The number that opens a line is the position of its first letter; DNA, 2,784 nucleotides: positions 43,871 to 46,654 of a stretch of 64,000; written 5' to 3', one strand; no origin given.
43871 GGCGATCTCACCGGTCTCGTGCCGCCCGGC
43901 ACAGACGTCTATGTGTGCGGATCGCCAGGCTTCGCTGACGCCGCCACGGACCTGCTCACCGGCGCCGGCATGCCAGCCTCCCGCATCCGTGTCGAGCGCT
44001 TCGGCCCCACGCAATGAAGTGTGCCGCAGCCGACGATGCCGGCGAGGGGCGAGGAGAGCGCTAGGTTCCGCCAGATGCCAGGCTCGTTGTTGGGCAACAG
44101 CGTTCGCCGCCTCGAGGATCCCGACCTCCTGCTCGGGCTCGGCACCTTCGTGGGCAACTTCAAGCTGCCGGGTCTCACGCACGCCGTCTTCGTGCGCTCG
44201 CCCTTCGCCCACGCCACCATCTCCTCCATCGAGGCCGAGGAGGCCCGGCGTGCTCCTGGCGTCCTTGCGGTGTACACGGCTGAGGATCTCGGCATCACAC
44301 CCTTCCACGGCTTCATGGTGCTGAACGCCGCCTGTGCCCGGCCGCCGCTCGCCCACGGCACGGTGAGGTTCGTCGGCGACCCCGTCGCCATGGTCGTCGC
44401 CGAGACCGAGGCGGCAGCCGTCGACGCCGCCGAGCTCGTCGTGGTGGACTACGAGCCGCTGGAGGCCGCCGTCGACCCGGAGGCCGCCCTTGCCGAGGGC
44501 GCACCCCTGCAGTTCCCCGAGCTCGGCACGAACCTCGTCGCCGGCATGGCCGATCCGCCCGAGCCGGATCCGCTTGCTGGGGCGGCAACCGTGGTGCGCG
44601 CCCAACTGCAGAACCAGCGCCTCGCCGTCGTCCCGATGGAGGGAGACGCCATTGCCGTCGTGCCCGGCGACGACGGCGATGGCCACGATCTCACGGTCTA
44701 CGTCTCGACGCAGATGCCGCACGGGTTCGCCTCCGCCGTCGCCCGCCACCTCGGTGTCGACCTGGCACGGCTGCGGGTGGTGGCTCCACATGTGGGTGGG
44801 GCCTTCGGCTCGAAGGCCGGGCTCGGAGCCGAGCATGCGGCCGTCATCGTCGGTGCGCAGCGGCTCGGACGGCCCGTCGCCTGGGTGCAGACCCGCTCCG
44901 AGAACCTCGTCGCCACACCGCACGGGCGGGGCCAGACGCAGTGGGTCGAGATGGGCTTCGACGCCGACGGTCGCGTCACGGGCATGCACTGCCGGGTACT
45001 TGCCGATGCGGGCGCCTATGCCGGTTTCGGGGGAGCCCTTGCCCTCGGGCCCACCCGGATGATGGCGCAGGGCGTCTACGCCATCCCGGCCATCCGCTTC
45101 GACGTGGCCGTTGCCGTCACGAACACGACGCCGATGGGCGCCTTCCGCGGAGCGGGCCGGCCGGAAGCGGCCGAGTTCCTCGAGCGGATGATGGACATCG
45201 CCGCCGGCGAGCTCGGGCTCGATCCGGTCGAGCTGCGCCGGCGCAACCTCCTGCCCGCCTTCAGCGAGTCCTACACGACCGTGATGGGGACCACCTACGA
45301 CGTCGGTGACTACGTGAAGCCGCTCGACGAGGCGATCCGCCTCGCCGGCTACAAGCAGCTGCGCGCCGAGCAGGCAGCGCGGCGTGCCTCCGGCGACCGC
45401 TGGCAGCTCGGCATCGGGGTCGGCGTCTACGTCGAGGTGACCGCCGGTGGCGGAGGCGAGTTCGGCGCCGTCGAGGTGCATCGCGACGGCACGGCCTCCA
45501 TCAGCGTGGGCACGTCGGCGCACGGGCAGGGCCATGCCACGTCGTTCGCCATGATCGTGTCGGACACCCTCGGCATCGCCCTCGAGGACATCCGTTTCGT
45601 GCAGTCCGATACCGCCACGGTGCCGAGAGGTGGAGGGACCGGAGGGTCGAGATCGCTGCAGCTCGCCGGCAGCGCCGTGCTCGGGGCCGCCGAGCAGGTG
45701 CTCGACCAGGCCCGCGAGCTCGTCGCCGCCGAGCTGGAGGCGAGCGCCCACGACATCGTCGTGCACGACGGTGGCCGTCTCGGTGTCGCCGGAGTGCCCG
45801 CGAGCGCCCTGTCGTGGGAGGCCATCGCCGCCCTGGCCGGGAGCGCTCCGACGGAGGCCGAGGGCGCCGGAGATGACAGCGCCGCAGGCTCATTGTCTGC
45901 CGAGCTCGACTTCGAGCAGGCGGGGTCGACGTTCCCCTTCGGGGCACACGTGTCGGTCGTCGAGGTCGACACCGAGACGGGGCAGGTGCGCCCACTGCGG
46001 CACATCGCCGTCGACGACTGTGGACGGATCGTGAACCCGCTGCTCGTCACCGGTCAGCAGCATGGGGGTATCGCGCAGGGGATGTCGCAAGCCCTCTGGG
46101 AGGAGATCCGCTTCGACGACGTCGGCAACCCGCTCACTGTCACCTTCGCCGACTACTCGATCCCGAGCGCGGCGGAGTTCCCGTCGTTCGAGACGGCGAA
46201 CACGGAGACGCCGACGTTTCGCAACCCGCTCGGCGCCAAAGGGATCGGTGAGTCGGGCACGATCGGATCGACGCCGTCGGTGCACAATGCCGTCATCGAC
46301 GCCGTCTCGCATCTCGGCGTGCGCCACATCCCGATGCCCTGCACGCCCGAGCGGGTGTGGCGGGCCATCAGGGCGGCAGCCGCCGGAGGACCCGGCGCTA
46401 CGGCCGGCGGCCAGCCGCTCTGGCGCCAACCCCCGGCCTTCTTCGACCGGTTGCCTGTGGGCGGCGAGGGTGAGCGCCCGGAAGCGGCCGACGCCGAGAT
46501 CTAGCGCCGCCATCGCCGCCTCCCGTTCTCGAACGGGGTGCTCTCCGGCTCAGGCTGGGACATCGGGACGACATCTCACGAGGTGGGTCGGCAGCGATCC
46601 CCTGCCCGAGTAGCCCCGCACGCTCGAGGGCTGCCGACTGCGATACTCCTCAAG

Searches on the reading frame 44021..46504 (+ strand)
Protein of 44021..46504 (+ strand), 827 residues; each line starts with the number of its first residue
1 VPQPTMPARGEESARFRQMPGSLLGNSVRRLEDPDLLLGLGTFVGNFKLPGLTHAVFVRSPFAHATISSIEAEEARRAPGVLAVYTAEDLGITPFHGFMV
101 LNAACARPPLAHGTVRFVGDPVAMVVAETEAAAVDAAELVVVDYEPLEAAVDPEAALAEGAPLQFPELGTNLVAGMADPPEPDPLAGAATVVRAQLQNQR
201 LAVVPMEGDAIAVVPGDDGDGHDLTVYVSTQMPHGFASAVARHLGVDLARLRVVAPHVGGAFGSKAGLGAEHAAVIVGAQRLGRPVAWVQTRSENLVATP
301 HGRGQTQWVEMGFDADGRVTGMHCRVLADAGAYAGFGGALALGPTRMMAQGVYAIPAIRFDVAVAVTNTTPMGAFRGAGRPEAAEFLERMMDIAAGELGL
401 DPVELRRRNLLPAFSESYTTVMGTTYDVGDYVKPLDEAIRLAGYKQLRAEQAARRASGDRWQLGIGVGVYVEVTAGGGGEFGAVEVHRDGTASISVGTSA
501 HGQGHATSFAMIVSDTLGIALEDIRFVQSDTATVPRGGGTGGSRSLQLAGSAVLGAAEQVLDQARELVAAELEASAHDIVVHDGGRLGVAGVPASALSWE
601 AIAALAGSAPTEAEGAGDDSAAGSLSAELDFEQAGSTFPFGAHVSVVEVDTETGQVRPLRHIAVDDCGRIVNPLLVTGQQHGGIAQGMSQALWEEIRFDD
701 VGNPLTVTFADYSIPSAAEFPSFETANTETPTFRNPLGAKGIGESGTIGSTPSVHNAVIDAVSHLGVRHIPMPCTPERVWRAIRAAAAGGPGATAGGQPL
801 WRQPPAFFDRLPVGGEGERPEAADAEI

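Call 27: search_protein_families(library=pfam, proteins=[window:44021-46504:+], max_evalue=0.001)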
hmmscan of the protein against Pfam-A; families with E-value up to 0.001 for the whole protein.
window:44021-46504:+ (827 aa): 3 families
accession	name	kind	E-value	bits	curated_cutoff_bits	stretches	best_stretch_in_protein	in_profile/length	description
PF20256.3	MoCoBD_2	-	3.1e-76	257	27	1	439-721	3-283/283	Molybdopterin cofactor-binding domain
PF02738.23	MoCoBD_1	-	2.8e-67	226.8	27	1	185-410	22-244/244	Molybdopterin cofactor-binding domain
PF01315.27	Ald_Xan_dh_C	-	6.2e-26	91.3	31.3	1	43-148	6-110/110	Aldehyde oxidase and xanthine dehydrogenase, a/b hammerhead domain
